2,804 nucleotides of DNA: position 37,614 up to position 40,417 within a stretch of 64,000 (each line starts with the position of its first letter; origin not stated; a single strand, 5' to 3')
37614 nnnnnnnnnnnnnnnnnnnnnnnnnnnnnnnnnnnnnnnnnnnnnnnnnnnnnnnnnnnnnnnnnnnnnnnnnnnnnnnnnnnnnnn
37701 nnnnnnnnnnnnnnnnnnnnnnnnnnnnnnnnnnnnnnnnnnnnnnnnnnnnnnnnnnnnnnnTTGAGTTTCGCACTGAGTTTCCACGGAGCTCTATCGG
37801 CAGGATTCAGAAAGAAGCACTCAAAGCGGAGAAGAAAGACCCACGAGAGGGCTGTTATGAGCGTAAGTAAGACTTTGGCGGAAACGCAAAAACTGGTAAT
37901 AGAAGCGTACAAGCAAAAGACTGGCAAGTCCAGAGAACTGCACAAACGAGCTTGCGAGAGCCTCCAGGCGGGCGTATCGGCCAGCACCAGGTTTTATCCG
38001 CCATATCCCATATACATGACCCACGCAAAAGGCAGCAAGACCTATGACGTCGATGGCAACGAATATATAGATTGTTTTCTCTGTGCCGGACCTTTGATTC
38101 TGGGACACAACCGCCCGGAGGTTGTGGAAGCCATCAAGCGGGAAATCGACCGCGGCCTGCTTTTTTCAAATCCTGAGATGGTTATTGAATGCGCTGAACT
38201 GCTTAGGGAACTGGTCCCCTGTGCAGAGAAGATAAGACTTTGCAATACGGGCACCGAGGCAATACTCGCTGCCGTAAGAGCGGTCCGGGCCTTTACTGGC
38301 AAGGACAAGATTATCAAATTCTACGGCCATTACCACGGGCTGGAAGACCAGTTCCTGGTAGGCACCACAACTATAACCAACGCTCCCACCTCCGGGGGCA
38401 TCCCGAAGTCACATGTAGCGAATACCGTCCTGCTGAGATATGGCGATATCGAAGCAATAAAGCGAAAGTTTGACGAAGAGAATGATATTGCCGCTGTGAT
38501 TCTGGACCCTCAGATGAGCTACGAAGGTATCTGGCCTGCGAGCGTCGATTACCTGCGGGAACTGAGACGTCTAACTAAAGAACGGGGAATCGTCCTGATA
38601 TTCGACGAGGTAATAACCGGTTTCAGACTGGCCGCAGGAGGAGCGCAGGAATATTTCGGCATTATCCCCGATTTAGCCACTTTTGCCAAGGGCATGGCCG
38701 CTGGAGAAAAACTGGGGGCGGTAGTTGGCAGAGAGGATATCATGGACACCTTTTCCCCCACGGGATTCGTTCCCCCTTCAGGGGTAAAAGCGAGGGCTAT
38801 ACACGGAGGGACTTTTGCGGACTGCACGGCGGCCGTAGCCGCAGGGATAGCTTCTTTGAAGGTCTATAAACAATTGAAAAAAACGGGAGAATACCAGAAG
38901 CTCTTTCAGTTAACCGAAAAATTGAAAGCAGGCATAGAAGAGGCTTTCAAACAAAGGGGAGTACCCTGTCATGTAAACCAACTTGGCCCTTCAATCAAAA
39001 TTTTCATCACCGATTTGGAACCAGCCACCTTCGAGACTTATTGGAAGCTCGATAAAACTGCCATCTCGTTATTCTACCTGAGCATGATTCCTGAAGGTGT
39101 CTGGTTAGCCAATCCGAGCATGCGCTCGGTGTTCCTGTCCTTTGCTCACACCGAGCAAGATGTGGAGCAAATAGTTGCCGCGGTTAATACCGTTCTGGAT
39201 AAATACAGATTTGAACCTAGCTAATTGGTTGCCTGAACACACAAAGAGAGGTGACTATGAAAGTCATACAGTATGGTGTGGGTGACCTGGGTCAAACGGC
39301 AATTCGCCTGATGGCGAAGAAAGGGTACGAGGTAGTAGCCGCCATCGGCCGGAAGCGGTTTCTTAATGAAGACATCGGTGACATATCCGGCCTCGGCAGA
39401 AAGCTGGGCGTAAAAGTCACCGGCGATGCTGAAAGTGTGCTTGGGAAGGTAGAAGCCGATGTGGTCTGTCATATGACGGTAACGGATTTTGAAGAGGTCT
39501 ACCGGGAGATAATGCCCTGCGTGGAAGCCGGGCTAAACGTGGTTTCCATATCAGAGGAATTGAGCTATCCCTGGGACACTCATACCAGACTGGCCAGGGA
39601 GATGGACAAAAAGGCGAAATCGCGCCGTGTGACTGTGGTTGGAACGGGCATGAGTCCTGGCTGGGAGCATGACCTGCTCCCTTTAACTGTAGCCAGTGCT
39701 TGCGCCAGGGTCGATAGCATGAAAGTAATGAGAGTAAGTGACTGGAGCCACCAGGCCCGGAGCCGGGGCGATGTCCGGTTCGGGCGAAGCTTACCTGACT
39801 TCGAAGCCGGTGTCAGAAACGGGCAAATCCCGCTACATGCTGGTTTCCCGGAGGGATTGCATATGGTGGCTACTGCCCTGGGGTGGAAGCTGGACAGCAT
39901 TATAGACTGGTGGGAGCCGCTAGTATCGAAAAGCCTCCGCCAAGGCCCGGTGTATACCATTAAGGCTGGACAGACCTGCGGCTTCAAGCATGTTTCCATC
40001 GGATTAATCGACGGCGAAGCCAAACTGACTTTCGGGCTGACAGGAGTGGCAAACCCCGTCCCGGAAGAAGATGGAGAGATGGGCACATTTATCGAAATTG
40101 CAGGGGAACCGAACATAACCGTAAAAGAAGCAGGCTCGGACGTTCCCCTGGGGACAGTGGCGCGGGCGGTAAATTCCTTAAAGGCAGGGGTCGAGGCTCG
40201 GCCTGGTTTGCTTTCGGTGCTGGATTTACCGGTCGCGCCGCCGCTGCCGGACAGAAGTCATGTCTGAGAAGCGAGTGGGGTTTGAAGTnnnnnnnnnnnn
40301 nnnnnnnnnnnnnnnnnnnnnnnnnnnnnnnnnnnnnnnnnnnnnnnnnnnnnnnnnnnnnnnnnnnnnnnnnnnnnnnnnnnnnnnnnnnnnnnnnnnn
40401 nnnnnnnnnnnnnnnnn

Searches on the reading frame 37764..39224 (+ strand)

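Call 8: search_protein_families(library=pfam, proteins=[window:37764-39224:+])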
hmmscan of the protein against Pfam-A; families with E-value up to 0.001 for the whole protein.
window:37764-39224:+ (486 aa): 1 family
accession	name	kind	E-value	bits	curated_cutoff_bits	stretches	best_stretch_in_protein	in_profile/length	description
PF00202.27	Aminotran_3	-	6e-54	183.7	30.5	1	79-413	7-348/403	Aminotransferase class-III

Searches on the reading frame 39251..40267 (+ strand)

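Call 23: search_protein_families(library=pfam, proteins=[window:39251-40267:+])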
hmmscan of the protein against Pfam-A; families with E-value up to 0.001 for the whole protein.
window:39251-40267:+ (338 aa): 1 family
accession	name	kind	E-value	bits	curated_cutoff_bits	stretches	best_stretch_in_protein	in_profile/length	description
PF19328.4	DAP_DH_C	-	7.3e-34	117.6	23.3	1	141-329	4-193/206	2,4-diaminopentanoate dehydrogenase C-terminal domain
